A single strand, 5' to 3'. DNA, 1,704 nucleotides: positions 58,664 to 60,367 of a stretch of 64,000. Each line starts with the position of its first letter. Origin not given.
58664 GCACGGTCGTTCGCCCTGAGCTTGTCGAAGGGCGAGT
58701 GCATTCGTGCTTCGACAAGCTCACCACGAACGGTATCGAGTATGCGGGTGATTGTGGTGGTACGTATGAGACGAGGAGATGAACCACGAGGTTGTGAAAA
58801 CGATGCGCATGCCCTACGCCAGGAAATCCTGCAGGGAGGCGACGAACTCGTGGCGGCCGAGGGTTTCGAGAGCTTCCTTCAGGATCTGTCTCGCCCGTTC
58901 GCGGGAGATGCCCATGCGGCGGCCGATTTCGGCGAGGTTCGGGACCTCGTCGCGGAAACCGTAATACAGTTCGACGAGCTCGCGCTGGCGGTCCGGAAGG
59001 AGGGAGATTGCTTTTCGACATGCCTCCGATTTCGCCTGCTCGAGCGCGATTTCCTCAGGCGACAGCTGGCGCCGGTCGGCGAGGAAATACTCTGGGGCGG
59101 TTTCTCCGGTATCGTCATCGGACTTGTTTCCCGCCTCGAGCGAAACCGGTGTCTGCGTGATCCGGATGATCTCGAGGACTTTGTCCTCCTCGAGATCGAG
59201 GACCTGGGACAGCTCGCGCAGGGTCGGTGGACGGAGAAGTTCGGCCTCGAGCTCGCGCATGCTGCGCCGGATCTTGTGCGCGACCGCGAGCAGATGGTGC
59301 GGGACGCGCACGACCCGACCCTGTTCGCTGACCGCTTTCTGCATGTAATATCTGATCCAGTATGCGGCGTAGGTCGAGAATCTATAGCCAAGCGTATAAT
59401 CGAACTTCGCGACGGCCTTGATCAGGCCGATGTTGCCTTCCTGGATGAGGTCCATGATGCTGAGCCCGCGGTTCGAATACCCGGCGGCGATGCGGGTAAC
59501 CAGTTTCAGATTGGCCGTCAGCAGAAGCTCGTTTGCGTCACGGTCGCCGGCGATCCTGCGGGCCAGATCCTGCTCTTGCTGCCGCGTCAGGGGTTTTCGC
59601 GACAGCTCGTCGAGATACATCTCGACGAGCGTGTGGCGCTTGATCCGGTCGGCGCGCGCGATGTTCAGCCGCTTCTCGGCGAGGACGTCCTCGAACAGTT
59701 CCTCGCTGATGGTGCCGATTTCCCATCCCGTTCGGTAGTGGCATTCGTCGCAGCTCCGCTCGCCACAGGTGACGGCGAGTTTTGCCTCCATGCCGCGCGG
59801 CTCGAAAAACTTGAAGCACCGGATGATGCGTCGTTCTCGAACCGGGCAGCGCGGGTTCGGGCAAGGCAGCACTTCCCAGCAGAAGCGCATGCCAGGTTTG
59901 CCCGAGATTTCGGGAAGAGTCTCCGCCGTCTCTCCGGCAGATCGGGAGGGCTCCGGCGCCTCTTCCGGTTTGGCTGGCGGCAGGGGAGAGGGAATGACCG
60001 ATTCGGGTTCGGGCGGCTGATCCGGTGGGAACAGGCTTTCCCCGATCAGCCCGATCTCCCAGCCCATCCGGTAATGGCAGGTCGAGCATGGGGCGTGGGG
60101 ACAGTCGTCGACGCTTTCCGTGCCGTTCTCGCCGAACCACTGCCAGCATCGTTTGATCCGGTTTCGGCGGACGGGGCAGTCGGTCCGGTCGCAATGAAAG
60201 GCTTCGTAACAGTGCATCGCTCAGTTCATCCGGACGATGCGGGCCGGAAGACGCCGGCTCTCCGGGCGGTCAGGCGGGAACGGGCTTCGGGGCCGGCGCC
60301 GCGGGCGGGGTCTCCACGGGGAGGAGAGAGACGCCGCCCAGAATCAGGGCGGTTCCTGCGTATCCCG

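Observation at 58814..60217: Sigma-70-family factor fused to two tandem ~60 aa Cys-rich (C7H) N-terminal repeats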

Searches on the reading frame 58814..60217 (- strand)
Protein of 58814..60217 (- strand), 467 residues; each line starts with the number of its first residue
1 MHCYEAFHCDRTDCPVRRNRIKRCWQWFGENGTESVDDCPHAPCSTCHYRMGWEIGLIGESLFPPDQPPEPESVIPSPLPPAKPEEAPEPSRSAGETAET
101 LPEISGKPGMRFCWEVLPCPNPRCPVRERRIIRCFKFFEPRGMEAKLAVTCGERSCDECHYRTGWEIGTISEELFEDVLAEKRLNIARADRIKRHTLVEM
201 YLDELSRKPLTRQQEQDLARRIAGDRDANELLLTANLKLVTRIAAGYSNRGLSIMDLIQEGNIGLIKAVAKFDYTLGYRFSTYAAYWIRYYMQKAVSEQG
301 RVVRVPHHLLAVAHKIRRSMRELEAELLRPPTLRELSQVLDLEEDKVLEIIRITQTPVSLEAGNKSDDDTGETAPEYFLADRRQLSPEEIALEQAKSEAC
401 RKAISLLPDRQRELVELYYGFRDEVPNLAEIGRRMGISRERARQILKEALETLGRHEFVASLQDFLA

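Call 3: search_protein_families(library=pfam, proteins=[window:58814-60217:-], max_evalue=1)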
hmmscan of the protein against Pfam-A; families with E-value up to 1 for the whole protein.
window:58814-60217:- (467 aa): 7 families
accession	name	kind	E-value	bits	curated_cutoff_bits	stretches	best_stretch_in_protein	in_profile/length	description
PF04542.20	Sigma70_r2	-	1.6e-16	60.3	24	1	232-301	1-70/71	Sigma-70 region 2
PF04545.22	Sigma70_r4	-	4.2e-13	49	24.1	1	403-453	1-48/50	Sigma-70, region 4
PF04539.22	Sigma70_r3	-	9.8e-13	48.5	25.3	1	314-389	4-76/78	Sigma-70 region 3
PF00140.25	Sigma70_r1_2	-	2.5e-05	24.6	22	1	198-223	3-29/34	Sigma-70 factor, region 1.2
PF08281.18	Sigma70_r4_2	-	0.027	14.5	25.7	1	401-453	5-54/54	Sigma-70, region 4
PF13518.12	HTH_28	-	0.13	12.8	25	1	427-448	14-35/52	Helix-turn-helix domain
PF04967.18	HTH_10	-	0.2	11.9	23.1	0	427-453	25-51/53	HTH DNA binding domain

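Call 4: search_protein_families(library=ncbifam, proteins=[window:58814-60217:-], max_evalue=1)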
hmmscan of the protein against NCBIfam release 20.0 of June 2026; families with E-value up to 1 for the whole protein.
window:58814-60217:- (467 aa): 61 families (the best 25 are shown)
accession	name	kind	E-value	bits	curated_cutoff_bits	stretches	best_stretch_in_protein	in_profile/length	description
NF006666.0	PRK09210.1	equivalog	7.2e-63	213.1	572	1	185-466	88-369/370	RNA polymerase sigma factor RpoD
TIGR02997.1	Sig70-cyanoRpoD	subfamily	1.6e-61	208.2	384.5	1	212-453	59-297/298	RNA polymerase sigma factor, RpoD/SigA family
NF004208.0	PRK05658.1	equivalog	3.4e-61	208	555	1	226-466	391-629/631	RNA polymerase sigma factor RpoD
TIGR02393.1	RpoD_Cterm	equivalog_domain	4.8e-61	206.4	354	1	229-466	2-237/238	RNA polymerase sigma factor RpoD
NF005920.0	PRK07921.1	subfamily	3.6e-58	197.1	464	1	189-463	54-324/328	RNA polymerase sigma factor SigB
NF041931.2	MzaA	equivalog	3.4e-57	194.8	800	1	193-466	441-714/726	MZA anti-phage system associated sigma-70 family RNA polymerase sigma factor MzaA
TIGR02394.1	rpoS_proteo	equivalog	4.5e-57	193.7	378.7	1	196-455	13-272/285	RNA polymerase sigma factor RpoS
NF004207.0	PRK05657.1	equivalog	4e-56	190.7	394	1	180-455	41-315/329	RNA polymerase sigma factor RpoS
NF004560.0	PRK05901.1-1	equivalog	3.2e-52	178.3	711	1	189-455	238-504/516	RNA polymerase sigma factor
NF004561.0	PRK05901.1-3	equivalog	8.7e-52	176.9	582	1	189-466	262-536/537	RNA polymerase sigma factor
NF005785.0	PRK07598.1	equivalog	6.8e-51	173.4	554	1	223-466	171-411/415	RNA polymerase sigma factor SigC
NF004562.0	PRK05901.1-4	equivalog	1.8e-49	168.7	779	1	216-456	305-542/571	RNA polymerase sigma factor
NF005642.0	PRK07405.1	subfamily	7.4e-49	166.7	524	1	213-467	68-317/318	RNA polymerase sigma factor SigD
NF005643.0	PRK07406.1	equivalog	8.1e-49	166.7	500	1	212-456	145-385/397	RNA polymerase sigma factor RpoD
NF004615.0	PRK05949.1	subfamily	2.8e-48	164.5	530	1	212-457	76-318/327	RNA polymerase sigma factor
TIGR02937.1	sigma70-ECF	superfamily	1.6e-30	105.9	42.9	1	228-453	2-161/165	sigma-70 family RNA polymerase sigma factor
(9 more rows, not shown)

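Call 8: find_homologous_proteins(query=window:58814-60217:-, max_evalue=1e-20)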
Query window:58814-60217:- (467 aa): 6760 proteins with E <= 1e-20 among 8000 candidates; the best 120 are listed.
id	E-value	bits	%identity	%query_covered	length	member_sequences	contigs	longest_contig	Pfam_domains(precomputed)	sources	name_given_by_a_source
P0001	6.9e-297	1003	92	100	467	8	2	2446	PF04545.23,PF04542.21,PF04539.23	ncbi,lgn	-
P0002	3.5e-255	865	79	100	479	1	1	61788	PF04545.23,PF04542.21,PF04539.23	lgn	-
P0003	2.8e-239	813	70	100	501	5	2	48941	PF04545.23,PF04542.21,PF04539.23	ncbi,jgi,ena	-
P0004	6.3e-223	759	81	89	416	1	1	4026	PF04545.23,PF04542.21,PF04539.23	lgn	-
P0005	3.8e-198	677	77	79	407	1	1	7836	PF04545.23,PF04542.21,PF04539.23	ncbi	ncbi:MAG TPA: RNA polymerase sigma factor RpoD/SigA, partial [Candidatus Ozemobacteraceae bacterium]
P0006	5.2e-193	660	57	100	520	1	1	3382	PF04545.23,PF04542.21,PF04539.23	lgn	-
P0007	7.8e-192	656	57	100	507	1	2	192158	PF04545.23,PF04542.21,PF08281.19,PF04539.23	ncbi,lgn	-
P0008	3.4e-191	654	-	-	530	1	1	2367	PF04545.23,PF04542.21,PF04539.23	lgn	-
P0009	3.9e-189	648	59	100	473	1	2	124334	PF04545.23,PF04542.21,PF08281.19,PF04539.23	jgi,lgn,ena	-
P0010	3.6e-188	644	58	100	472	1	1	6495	PF04545.23,PF04542.21,PF04539.23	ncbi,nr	ncbi:RNA polymerase sigma factor RpoD/SigA [bacterium]|nr:RNA polymerase sigma factor RpoD/SigA [bac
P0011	1.0e-183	630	64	78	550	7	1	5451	PF04545.23,PF04542.21,PF04539.23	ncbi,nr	ncbi:hypothetical protein AUK22_00535 [bacterium CG2_30_54_10]|nr:MAG: hypothetical protein AUK22_00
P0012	6.6e-181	620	54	98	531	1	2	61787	PF04545.23,PF04542.21,PF08281.19,PF04539.23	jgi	jgi:RNA polymerase primary sigma factor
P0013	1.2e-179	616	56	100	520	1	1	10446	PF04545.23,PF04542.21,PF04539.23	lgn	-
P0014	9.1e-175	600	61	83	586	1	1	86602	PF04545.23,PF04542.21,PF04539.23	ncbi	-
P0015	4.3e-171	588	56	95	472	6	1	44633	PF04545.23,PF04542.21,PF04539.23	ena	-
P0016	6.6e-169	581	55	99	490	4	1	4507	PF04545.23,PF00140.26,PF04542.21,PF04539.23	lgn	-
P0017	1.4e-168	580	54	99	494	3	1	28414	PF04545.23,PF04542.21,PF04539.23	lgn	-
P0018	4.6e-168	578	54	99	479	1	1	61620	PF04545.23,PF00140.26,PF04542.21,PF04539.23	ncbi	ncbi:MAG: sigma-70 family RNA polymerase sigma factor [Candidatus Rifleibacteriota bacterium]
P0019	9.4e-168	577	52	99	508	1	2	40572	PF04545.23,PF04542.21,PF04539.23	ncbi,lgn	ncbi:MAG: hypothetical protein Kow0029_29320 [Candidatus Rifleibacteriota bacterium]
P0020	2.4e-167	576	54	99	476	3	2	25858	PF04545.23,PF04542.21,PF08281.19,PF04539.23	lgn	-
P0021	5.3e-167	575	54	99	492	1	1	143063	PF04545.23,PF04542.21,PF04539.23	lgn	-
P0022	2.3e-166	572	54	99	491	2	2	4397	PF04545.23,PF04542.21,PF04539.23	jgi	jgi:RNA polymerase primary sigma factor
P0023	2.8e-166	572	54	100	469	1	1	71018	PF04545.23,PF00140.26,PF04542.21,PF04539.23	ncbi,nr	ncbi:MAG: sigma-70 family RNA polymerase sigma factor [Candidatus Riflebacteria bacterium]|nr:sigma-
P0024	2.8e-166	572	53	99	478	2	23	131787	PF04545.23,PF00140.26,PF04542.21,PF04539.23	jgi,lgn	jgi:RNA polymerase primary sigma factor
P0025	4.5e-166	571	51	99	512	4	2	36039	PF04545.23,PF04542.21,PF04539.23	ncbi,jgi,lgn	-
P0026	4.5e-166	571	51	99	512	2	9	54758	PF04545.23,PF04542.21,PF04539.23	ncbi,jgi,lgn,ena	-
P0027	4.7e-166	571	52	99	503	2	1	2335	PF04545.23,PF04542.21,PF08281.19,PF04539.23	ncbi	-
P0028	6.2e-166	571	51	99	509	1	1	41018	PF04545.23,PF04542.21,PF08281.19,PF04539.23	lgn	-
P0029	6.6e-166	571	53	100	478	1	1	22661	PF04545.23,PF04542.21,PF04539.23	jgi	-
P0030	8.6e-166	571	53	99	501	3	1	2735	PF04545.23,PF04542.21,PF04539.23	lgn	-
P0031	1.2e-165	570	50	99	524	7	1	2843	PF04545.23,PF04542.21,PF08281.19,PF04539.23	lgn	-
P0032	2.0e-165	569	50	100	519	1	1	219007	PF04545.23,PF04542.21,PF04539.23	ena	-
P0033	2.3e-165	569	54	99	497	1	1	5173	PF04545.23,PF04542.21,PF04539.23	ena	-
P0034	3.7e-165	568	52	99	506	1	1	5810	PF04545.23,PF04542.21,PF04539.23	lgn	-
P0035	2.0e-164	566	50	98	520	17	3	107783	PF04545.23,PF04542.21,PF04539.23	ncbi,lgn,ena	-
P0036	5.4e-164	565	53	98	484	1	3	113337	PF04545.23,PF04542.21,PF04539.23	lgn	-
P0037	6.9e-164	564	52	99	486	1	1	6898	PF04545.23,PF04542.21,PF08281.19,PF04539.23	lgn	-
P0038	8.4e-164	564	51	99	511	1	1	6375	PF04545.23,PF04542.21,PF08281.19,PF04539.23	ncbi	-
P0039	1.1e-163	564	53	99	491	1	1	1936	PF04545.23,PF04542.21,PF04539.23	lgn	-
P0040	1.3e-163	563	53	100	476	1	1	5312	PF04545.23,PF04542.21,PF04539.23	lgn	-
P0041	1.4e-163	563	53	99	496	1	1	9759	PF04545.23,PF04542.21,PF04539.23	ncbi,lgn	ncbi:MAG: sigma-70 family RNA polymerase sigma factor [Candidatus Rifleibacteriota bacterium]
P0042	1.5e-163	563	52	99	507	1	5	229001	PF04545.23,PF04542.21,PF08281.19,PF04539.23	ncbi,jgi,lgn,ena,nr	ncbi:MAG TPA: sigma-70 family RNA polymerase sigma factor [Candidatus Rifleibacterium sp.]|nr:sigma-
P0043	1.9e-163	563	66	77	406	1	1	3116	PF04545.23,PF04542.21,PF04539.23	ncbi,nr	ncbi:MAG: sigma-70 family RNA polymerase sigma factor, partial [Candidatus Riflebacteria bacterium]|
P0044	2.9e-163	562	52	100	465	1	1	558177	PF04545.23,PF04542.21,PF04539.23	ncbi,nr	ncbi:MAG: RNA polymerase sigma factor RpoD/SigA [Candidatus Riflebacteria bacterium]|nr:RNA polymera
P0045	3.7e-163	562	51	99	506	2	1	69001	PF04545.23,PF04542.21,PF04539.23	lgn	-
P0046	4.2e-163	562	49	99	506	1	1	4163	PF04545.23,PF04542.21,PF04539.23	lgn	-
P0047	5.4e-163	561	53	95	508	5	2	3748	PF04545.23,PF04542.21,PF08281.19,PF04539.23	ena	-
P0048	7.1e-163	561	51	99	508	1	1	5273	PF04545.23,PF04542.21,PF08281.19,PF04539.23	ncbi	-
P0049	5.1e-162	558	55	95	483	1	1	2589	PF04545.23,PF04542.21,PF08281.19,PF04539.23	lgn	-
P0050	6.1e-162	558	51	99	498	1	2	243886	PF04545.23,PF04542.21,PF04539.23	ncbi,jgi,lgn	-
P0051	1.1e-161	557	60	88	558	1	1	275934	PF04545.23,PF04542.21,PF04539.23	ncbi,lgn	ncbi:MAG: RNA polymerase sigma factor RpoD/SigA [Candidatus Ozemobacteraceae bacterium]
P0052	3.4e-161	555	50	100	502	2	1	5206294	PF04545.23,PF04542.21,PF04539.23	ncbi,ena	-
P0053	3.5e-161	555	50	99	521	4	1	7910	PF04545.23,PF04542.21,PF04539.23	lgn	-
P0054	4.5e-161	555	52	100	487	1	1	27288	PF04545.23,PF04542.21,PF04539.23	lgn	-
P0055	1.0e-160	554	52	99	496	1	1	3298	PF04545.23,PF04542.21,PF08281.19,PF04539.23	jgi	-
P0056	3.4e-160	552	67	76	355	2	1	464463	PF04545.23,PF04542.21,PF04539.23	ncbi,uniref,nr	ncbi:MAG: RNA polymerase sigma factor RpoD [Candidatus Ozemobacter sibiricus]|uniref:RNA polymerase 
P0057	1.0e-159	550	51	99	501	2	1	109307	PF04545.23,PF04542.21,PF04539.23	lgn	-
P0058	4.1e-159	549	50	99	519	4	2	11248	PF04545.23,PF04542.21,PF08281.19,PF04539.23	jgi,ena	-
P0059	3.0e-158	546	52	99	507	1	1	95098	PF04545.23,PF04542.21,PF04539.23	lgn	-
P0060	1.2e-157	544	51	99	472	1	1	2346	PF04545.23,PF04542.21,PF04539.23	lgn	-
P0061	1.3e-155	537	50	96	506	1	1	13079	PF04545.23,PF04542.21,PF04539.23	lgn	-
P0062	2.6e-155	536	51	94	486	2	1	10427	PF04545.23,PF04542.21,PF08281.19,PF04539.23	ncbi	-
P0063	2.5e-154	533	50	95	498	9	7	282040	PF04545.23,PF04542.21,PF04539.23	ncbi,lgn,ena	-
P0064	9.0e-154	531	61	83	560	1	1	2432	PF04545.23,PF04542.21,PF04539.23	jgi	jgi:RNA polymerase primary sigma factor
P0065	1.3e-153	530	53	93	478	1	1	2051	PF04542.21,PF04539.23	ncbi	ncbi:MAG: RNA polymerase, sigma 70 subunit, RpoD subfamily, partial [uncultured bacterium]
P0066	8.2e-152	524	52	94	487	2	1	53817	PF04545.23,PF04542.21,PF08281.19,PF04539.23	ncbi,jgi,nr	ncbi:MAG: RNA polymerase sigma factor RpoD/SigA [Candidatus Riflebacteria bacterium]|nr:RNA polymera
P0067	1.8e-151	523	56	89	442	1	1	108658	PF04545.23,PF04542.21,PF04539.23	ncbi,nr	ncbi:MAG: RNA polymerase sigma factor RpoD/SigA [Candidatus Riflebacteria bacterium]|nr:RNA polymera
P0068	3.4e-150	519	51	94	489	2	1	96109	PF04545.23,PF04542.21,PF04539.23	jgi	jgi:RNA polymerase primary sigma factor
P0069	2.3e-149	516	50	94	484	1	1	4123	PF04545.23,PF04542.21,PF08281.19,PF04539.23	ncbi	-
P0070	1.3e-146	507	60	77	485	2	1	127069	PF04545.23,PF04542.21,PF04539.23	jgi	jgi:RNA polymerase primary sigma factor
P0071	2.1e-138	480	47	95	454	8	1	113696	PF04545.23,PF04542.21,PF04539.23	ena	-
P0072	6.1e-137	475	47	99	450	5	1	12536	PF04545.23,PF04542.21,PF04539.23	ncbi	-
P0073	3.5e-135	470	47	99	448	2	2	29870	PF04545.23,PF04542.21,PF04539.23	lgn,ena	-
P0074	5.5e-135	469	46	99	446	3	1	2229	PF04545.23,PF04542.21,PF04539.23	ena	-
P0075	7.2e-135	469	46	99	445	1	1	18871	PF04545.23,PF04542.21,PF04539.23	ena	-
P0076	1.6e-134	467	46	99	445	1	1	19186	PF04545.23,PF04542.21,PF04539.23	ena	-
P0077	2.5e-134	467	45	99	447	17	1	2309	PF04545.23,PF04542.21,PF04539.23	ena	-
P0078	2.6e-134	467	46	99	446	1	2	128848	PF04545.23,PF04542.21,PF04539.23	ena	-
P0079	3.8e-134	466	46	99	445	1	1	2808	PF04545.23,PF04542.21,PF04539.23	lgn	-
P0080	2.4e-133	464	47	99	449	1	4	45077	PF04545.23,PF04542.21,PF04539.23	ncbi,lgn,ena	-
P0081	3.7e-133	463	43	99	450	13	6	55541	PF04545.23,PF04542.21,PF04539.23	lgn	-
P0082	4.8e-133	463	56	77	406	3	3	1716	PF04545.23,PF04542.21,PF04539.23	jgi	jgi:RNA polymerase primary sigma factor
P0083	3.7e-132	460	45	99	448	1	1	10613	PF04545.23,PF04542.21,PF04539.23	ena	-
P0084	1.8e-131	457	46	99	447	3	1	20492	PF04545.23,PF04542.21,PF04539.23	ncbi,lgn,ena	-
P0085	5.6e-131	456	46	95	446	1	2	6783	PF04545.23,PF04542.21,PF04539.23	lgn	-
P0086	7.3e-131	455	46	99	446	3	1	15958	PF04545.23,PF04542.21,PF04539.23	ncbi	-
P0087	1.2e-130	455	47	99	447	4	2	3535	PF04545.23,PF04542.21,PF04539.23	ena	-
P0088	8.9e-130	452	44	98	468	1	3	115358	PF04545.23,PF04542.21,PF04539.23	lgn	-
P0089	2.9e-128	447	44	99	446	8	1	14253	PF04545.23,PF04542.21,PF04539.23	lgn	-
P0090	5.3e-127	443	46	99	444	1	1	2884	PF04545.23,PF04542.21,PF04539.23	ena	-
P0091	1.5e-126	441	45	99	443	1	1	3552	PF04545.23,PF04542.21,PF04539.23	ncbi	-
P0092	4.6e-126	440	45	99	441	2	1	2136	PF04545.23,PF04542.21,PF04539.23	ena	-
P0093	5.7e-125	436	56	74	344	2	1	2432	PF04545.23,PF04542.21,PF04539.23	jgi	jgi:RNA polymerase primary sigma factor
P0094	2.1e-124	434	45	99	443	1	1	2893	PF04545.23,PF04542.21,PF04539.23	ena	-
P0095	1.6e-122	428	43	97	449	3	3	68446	PF04545.23,PF04542.21,PF04539.23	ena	-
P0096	4.4e-113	397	50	75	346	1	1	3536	PF04545.23,PF04542.21,PF04539.23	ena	-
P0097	7.7e-112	393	42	98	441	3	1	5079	PF04545.23,PF04542.21,PF08281.19,PF04539.23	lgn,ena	-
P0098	7.7e-112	393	61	61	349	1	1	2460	PF04542.21,PF04539.23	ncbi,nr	ncbi:MAG TPA: sigma-70 family RNA polymerase sigma factor, partial [Candidatus Ozemobacteraceae bact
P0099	6.7e-110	386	60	63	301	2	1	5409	PF04545.23,PF04542.21,PF08281.19,PF04539.23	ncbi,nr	ncbi:MAG: RNA polymerase sigma factor RpoD/SigA, partial [Candidatus Riflebacteria bacterium]|nr:RNA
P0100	2.0e-105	372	47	76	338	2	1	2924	PF04542.21,PF04539.23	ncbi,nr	ncbi:MAG: sigma-70 family RNA polymerase sigma factor, partial [Candidatus Riflebacteria bacterium]|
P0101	4.3e-94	334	45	72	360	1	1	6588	PF04545.23,PF04542.21,PF04539.23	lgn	-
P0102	1.5e-93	332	60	55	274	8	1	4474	PF04545.23,PF04542.21,PF04539.23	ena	-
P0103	3.8e-59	219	42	57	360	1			PF04545.23,PF00140.26,PF04542.21,PF04539.23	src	-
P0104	1.5e-57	214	42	58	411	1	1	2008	PF04545.23,PF00140.26,PF04542.21,PF04539.23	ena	-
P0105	3.2e-56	209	43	61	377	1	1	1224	PF04545.23,PF00140.26,PF03979.20,PF04542.21,PF04539.23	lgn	-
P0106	8.7e-56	208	40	58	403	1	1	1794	PF04545.23,PF00140.26,PF04542.21,PF04539.23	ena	-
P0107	2.1e-55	207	40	58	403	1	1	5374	PF04545.23,PF00140.26,PF04542.21,PF04539.23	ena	-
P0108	3.3e-55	206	39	62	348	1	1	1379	PF04545.23,PF00140.26,PF04542.21,PF04539.23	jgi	-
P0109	5.2e-55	205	43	57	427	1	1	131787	PF04545.23,PF00140.26,PF04542.21,PF04539.23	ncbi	-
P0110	9.4e-55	204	42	64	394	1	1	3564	PF04545.23,PF00140.26,PF03979.20,PF04542.21,PF04539.23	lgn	-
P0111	6.0e-54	202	42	59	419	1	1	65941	PF04545.23,PF00140.26,PF04542.21,PF04539.23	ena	-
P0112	9.9e-54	201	43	58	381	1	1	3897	PF04545.23,PF00140.26,PF03979.20,PF04542.21,PF04539.23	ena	-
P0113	1.0e-53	201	43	57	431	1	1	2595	PF04545.23,PF00140.26,PF03979.20,PF04542.21,PF04539.23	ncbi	-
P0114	2.0e-53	200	42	57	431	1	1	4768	PF04545.23,PF00140.26,PF03979.20,PF04542.21,PF04539.23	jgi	-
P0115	2.2e-53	200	39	67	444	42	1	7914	PF04545.23,PF00140.26,PF04542.21,PF04539.23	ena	-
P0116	9.3e-53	198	40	61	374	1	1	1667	PF04545.23,PF00140.26,PF03979.20,PF04542.21,PF04539.23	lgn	-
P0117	1.0e-52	198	42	58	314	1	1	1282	PF04545.23,PF00140.26,PF04542.21,PF04539.23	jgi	jgi:RNA polymerase primary sigma factor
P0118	1.1e-52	198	42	58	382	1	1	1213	PF04545.23,PF00140.26,PF03979.20,PF04542.21,PF04539.23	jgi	-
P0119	1.4e-52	197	40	57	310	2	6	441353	PF04545.23,PF00140.26,PF04542.21,PF04539.23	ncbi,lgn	-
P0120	2.0e-52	197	41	58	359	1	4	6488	PF04545.23,PF00140.26,PF03979.20,PF04542.21,PF04539.23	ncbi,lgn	-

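Call 19: find_encoding_contigs(protein=P0052, flank=8000, max_places=2)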
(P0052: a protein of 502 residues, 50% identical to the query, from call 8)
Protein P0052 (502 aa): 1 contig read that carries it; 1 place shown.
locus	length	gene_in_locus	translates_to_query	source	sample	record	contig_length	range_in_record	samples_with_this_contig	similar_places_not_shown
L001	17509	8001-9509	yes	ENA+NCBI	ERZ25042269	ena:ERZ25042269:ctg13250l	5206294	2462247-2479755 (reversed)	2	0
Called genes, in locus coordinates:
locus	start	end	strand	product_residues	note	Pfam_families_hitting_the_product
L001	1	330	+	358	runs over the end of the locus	PF00871:Acetate_kinase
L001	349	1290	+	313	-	PF01515:PTA_PTB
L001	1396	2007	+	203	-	PF10114:PocR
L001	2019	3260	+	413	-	PF01979:Amidohydro_1, PF07969:Amidohydro_3 (weak)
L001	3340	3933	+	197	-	PF01323:DSBA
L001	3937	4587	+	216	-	PF00293:NUDIX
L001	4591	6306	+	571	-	PF16949:ABC_tran_2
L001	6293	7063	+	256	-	PF00005:ABC_tran, PF13175:AAA_15 (faint), PF13304:AAA_21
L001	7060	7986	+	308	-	PF00892:EamA, PF06027:SLC35F (weak), PF00892:EamA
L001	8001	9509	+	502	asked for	PF04542:Sigma70_r2, PF04539:Sigma70_r3, PF04545:Sigma70_r4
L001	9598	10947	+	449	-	PF03068:PAD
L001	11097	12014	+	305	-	PF02737:3HCDH_N, PF00725:3HCDH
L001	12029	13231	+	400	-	PF00871:Acetate_kinase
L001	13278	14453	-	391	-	PF03781:FGE-sulfatase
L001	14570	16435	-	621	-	PF27449:LtaS_N, PF00884:Sulfatase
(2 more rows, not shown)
